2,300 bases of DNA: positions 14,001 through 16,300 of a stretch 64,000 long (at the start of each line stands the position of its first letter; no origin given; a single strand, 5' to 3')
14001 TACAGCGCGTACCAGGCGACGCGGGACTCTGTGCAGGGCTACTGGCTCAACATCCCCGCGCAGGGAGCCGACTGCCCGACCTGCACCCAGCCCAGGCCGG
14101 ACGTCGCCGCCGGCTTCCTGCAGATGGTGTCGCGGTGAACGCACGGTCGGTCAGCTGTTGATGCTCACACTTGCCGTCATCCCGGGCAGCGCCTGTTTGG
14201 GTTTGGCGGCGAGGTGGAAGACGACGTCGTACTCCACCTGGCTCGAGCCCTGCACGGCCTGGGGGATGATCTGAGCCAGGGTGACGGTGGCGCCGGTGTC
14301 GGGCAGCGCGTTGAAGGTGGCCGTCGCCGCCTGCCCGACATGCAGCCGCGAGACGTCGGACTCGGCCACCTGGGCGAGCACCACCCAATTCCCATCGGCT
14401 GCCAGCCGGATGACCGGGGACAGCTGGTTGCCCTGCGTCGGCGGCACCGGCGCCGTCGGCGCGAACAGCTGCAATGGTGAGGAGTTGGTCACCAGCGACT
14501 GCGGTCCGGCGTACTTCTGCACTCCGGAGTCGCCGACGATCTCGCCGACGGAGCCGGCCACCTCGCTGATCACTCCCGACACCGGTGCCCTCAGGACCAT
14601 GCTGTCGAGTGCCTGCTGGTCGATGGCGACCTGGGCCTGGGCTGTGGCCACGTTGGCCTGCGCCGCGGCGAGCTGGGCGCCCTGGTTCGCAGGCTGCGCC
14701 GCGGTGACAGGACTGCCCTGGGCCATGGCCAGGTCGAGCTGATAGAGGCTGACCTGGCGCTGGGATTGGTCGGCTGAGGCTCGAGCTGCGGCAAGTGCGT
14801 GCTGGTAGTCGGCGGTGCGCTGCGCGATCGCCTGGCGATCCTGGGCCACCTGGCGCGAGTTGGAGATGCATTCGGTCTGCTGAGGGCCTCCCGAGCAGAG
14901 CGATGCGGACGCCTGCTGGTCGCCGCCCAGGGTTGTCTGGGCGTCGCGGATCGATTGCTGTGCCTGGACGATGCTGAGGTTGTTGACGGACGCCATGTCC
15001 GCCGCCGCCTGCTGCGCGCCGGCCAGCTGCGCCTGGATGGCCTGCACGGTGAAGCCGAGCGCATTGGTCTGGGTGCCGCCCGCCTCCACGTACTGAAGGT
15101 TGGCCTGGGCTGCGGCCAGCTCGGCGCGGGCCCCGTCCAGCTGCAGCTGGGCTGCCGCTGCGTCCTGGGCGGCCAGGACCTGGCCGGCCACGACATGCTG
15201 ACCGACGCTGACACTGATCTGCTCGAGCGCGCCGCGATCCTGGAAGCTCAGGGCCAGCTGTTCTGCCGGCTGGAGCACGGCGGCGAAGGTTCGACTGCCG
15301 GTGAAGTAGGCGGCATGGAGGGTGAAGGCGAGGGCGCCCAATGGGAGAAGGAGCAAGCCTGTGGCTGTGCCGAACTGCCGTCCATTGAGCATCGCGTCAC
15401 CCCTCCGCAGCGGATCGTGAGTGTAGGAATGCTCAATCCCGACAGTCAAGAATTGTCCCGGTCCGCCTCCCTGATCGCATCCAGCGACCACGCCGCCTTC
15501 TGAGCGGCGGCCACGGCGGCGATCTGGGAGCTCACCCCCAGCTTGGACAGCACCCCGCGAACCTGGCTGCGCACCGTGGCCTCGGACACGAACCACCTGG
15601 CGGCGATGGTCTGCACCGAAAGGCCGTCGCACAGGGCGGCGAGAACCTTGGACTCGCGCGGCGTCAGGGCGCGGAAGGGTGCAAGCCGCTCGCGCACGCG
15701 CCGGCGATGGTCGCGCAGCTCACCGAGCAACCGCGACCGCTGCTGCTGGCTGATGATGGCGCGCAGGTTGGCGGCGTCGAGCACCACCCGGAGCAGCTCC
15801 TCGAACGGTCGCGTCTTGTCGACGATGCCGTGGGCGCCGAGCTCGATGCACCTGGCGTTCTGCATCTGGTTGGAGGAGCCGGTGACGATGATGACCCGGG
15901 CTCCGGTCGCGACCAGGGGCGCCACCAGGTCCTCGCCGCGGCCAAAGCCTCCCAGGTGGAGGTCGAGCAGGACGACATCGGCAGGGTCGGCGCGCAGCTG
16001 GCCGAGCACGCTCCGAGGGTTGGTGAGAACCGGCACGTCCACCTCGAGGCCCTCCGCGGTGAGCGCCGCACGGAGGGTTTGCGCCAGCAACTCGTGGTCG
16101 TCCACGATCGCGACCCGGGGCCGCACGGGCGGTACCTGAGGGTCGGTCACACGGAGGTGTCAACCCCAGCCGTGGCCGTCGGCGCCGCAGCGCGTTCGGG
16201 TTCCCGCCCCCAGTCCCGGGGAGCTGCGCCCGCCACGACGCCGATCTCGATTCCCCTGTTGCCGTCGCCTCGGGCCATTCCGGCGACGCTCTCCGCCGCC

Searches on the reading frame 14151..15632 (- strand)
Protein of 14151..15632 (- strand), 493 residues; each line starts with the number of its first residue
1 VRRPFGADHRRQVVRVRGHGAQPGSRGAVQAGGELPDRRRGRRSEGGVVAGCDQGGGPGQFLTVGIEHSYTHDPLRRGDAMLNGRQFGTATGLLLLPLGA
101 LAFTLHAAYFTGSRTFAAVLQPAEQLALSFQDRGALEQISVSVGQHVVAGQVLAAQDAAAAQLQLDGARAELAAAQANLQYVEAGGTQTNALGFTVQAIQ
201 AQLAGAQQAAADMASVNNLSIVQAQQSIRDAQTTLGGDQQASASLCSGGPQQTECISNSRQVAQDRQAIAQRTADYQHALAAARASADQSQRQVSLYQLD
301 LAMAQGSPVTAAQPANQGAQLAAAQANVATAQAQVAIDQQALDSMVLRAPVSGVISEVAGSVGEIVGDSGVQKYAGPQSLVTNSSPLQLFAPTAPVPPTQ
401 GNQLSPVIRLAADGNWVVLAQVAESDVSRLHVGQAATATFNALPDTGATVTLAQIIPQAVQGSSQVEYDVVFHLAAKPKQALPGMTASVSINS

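Call 12: search_protein_families(library=ncbifam, proteins=[window:14151-15632:-], max_evalue=0.01)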
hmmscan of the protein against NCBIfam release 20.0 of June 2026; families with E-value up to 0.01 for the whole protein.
window:14151-15632:- (493 aa): 9 families
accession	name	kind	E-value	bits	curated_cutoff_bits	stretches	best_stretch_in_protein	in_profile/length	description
TIGR01730.1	RND_mfp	subfamily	3.2e-24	85.5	94.9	3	107-212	8-113/322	efflux RND transporter periplasmic adaptor subunit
TIGR02971.1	heterocyst_DevB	subfamily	7.9e-12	45.2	129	2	134-375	25-235/327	ABC exporter membrane fusion protein, DevB family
TIGR01843.1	type_I_hlyD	subfamily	5e-09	35.6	208.65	1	132-359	50-285/422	HlyD family type I secretion periplasmic adaptor subunit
TIGR00998.1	8a0101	subfamily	8.9e-07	28.2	390.8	1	119-366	36-226/334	EmrA/EmrK family multidrug efflux transporter periplasmic adaptor subunit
NF002939.0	PRK03598.1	equivalog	1.9e-06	27.3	393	1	125-288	44-199/332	secretion protein HlyD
NF008606.0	PRK11578.1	equivalog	0.00017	20.8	342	0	406-491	212-298/371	macrolide transporter subunit MacA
TIGR00999.1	8a0102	subfamily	0.00043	19.5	319.3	1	259-368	15-116/271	CzcB/NccB family metal efflux transporter periplasmic adaptor subunit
NF007785.0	PRK10476.1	equivalog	0.00092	18.1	376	0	319-366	183-230/347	multidrug transporter subunit MdtN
NF007850.1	PRK10559.1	equivalog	0.0017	17.6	400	0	90-214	5-125/303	p-hydroxybenzoic acid efflux pump subunit AaeA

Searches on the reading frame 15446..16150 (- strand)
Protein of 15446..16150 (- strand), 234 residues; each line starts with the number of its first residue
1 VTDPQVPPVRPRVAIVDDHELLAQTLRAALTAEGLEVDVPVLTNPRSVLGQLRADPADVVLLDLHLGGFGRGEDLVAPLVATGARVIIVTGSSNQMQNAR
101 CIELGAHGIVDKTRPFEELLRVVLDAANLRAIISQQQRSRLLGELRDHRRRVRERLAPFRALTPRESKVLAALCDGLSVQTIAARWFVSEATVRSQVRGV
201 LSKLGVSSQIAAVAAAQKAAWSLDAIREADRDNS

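Call 11: search_protein_families(library=pfam, proteins=[window:15446-16150:-], max_evalue=0.01)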
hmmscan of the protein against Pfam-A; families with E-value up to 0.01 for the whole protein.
window:15446-16150:- (234 aa): 4 families
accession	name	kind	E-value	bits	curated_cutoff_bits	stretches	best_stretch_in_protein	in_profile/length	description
PF00072.30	Response_reg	-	8.2e-16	58.6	30.2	1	13-122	1-109/111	Response regulator receiver domain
PF00196.25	GerE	-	3.2e-12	46.3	23.5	1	161-214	2-55/57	Bacterial regulatory proteins, luxR family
PF13384.12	HTH_23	-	0.00082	19.6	24.6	1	169-196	10-37/50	Homeodomain-like domain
PF08281.18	Sigma70_r4_2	-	0.0066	16.5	25.7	0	161-198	10-48/54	Sigma-70, region 4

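Call 67: search_solved_structures(query=window:15446-16150:-, max_evalue=1e-8)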
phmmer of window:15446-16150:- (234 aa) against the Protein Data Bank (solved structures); distinct sequences matched with E-value up to 1e-8: 6.
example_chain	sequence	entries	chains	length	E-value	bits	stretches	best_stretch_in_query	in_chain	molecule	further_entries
3c3w_A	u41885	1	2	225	2.3e-14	56.8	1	12-215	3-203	TWO COMPONENT TRANSCRIPTIONAL REGULATORY PROTEIN DEVR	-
4yn8_A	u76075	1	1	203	1.7e-13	54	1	12-218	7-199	Response regulator ChrA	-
1a04_A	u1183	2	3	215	2.7e-13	53.3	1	13-213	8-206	NITRATE/NITRITE RESPONSE REGULATOR PROTEIN NARL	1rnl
4ldz_A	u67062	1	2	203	2.8e-11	46.7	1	14-221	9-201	Transcriptional regulatory protein DesR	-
5hev_A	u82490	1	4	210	2e-10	43.9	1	12-214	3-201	Response regulator protein VraR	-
1yio_A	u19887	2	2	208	8.8e-09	38.6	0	9-213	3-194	response regulatory protein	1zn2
